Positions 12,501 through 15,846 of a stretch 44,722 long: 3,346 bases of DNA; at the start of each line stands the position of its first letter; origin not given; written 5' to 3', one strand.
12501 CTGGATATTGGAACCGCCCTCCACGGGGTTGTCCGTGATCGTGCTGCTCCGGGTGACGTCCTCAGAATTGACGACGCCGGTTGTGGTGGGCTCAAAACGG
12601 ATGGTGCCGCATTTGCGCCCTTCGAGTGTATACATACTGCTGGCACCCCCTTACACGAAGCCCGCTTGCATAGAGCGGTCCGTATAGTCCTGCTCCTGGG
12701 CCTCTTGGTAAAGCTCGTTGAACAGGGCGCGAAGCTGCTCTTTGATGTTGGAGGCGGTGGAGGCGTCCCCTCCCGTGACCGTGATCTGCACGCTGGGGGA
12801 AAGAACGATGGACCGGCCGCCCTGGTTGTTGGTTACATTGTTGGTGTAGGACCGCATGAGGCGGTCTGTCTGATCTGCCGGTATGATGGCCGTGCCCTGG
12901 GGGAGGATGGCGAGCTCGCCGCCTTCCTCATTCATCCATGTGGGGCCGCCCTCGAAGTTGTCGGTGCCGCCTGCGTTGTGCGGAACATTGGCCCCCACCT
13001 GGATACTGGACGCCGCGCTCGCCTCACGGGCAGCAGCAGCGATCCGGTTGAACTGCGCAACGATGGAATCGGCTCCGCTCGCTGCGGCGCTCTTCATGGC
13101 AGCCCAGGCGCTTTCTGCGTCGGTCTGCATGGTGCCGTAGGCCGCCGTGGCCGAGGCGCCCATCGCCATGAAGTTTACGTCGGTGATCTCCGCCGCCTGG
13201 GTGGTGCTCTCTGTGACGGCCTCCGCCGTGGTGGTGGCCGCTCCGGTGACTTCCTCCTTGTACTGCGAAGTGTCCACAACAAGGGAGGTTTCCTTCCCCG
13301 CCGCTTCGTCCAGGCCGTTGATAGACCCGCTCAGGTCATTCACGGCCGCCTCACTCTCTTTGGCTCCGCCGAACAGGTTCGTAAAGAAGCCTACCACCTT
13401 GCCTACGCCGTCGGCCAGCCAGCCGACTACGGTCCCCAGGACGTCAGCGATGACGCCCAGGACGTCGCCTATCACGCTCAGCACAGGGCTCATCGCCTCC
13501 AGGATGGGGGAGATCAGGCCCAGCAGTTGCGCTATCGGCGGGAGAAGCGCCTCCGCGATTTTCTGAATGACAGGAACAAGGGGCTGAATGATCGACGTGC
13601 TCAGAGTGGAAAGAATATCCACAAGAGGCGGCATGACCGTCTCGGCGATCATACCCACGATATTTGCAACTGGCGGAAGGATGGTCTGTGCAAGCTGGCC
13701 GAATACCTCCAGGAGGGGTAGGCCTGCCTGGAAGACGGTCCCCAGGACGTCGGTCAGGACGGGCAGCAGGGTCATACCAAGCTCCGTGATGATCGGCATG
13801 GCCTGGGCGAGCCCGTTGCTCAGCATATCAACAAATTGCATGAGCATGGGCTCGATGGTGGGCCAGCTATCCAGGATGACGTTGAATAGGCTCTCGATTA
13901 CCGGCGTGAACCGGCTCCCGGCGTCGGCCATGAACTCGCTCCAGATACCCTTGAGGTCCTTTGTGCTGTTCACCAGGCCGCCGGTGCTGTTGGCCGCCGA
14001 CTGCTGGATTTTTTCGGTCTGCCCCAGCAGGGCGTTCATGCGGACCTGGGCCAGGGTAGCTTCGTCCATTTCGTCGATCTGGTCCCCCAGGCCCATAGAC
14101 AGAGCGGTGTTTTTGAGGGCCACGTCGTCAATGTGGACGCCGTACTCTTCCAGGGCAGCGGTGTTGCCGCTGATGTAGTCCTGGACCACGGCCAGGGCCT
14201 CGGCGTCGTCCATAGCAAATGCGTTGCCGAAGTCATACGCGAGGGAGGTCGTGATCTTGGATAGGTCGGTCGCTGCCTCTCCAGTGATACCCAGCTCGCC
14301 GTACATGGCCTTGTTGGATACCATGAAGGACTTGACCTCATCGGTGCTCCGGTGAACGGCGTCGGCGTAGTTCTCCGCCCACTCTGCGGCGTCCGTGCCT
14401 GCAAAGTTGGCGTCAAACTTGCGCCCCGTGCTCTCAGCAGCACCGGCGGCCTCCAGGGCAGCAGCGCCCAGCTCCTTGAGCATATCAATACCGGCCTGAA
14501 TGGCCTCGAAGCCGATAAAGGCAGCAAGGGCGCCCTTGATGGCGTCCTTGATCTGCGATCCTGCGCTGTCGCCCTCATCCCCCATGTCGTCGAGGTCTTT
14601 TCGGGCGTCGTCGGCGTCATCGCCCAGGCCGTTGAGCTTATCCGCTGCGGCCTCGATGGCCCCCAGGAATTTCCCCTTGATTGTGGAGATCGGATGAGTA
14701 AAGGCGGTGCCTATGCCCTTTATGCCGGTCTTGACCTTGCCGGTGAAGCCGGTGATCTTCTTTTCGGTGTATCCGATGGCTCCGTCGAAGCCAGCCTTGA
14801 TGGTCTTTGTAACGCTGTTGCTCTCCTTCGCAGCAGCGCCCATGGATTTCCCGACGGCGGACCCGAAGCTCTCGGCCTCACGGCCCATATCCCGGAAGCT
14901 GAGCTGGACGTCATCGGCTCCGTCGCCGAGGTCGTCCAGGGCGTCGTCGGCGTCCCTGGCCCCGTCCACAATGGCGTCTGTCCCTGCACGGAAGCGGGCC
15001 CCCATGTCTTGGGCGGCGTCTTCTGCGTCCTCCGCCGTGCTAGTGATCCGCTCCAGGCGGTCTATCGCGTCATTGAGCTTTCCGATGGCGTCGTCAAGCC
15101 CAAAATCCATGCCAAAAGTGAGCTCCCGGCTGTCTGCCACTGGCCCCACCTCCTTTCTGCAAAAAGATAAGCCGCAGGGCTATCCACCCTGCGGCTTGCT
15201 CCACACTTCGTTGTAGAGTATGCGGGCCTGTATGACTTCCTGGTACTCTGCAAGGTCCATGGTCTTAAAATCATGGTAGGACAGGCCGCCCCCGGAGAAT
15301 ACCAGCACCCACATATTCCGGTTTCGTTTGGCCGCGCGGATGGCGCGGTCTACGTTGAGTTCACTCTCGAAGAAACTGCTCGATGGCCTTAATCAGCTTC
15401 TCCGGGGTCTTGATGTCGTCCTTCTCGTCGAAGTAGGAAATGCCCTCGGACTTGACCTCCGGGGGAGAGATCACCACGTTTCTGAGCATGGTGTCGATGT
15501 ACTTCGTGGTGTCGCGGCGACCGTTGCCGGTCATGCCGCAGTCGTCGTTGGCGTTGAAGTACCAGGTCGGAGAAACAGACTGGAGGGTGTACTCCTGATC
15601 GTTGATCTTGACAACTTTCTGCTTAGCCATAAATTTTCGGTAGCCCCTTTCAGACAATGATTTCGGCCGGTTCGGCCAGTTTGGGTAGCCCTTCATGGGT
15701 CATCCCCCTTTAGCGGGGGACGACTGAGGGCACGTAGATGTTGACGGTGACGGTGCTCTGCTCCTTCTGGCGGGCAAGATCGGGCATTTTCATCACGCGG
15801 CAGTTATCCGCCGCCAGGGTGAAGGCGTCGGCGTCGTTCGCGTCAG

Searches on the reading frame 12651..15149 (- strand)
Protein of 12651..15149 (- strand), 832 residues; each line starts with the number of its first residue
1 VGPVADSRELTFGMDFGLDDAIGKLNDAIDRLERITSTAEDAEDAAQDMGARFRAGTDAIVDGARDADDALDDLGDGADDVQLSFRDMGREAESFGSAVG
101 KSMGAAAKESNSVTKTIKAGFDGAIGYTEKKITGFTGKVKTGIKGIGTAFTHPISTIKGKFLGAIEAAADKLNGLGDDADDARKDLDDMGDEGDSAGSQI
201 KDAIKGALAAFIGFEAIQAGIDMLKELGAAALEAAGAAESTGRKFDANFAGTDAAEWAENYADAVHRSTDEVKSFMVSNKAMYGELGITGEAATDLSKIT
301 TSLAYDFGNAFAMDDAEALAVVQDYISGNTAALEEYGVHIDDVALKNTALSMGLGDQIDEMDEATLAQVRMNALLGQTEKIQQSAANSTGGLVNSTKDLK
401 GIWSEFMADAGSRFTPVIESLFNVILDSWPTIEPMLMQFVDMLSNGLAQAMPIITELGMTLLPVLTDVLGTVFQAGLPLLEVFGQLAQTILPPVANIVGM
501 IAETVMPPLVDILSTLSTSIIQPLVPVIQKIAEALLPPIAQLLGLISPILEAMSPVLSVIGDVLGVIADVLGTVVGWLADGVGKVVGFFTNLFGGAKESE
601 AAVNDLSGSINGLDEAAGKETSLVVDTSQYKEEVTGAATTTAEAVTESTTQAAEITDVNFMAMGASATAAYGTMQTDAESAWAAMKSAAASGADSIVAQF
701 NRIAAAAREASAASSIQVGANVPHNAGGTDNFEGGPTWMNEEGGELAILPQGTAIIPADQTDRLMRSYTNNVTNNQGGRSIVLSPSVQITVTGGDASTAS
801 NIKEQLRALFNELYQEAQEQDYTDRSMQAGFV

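Call 90: search_protein_families(library=phrogs, proteins=[window:12651-15149:-], max_evalue=0.00001)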
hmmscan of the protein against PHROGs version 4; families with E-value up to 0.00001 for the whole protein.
window:12651-15149:- (832 aa): 7 families
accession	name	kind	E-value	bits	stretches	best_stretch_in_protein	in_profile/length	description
phrog_28083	-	unknown function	0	1646.4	1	4-831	1-829/830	-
phrog_5493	-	tail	4e-16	59.5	1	27-599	435-916/1102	tail length tape measure protein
phrog_305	-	tail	1.2e-13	51.6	1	144-704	283-654/1001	tail length tape measure protein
phrog_28918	-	unknown function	1.2e-09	37.4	1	280-425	85-230/1445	-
phrog_6090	-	tail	2.1e-08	33.3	1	410-592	682-856/1853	tail length tape measure protein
phrog_16692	-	unknown function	2.2e-07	30.7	1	629-772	891-1040/1107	-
phrog_1535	-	tail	2.2e-07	30.4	0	223-420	210-386/1152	tail length tape measure protein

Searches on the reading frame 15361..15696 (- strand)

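Call 90: search_protein_families(library=phrogs, proteins=[window:15361-15696:-], max_evalue=0.00001)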
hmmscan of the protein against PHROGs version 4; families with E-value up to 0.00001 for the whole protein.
window:15361-15696:- (111 aa): 1 family
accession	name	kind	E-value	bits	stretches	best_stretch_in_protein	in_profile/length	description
phrog_1778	-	unknown function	1.8e-21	77.4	1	13-111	16-108/111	-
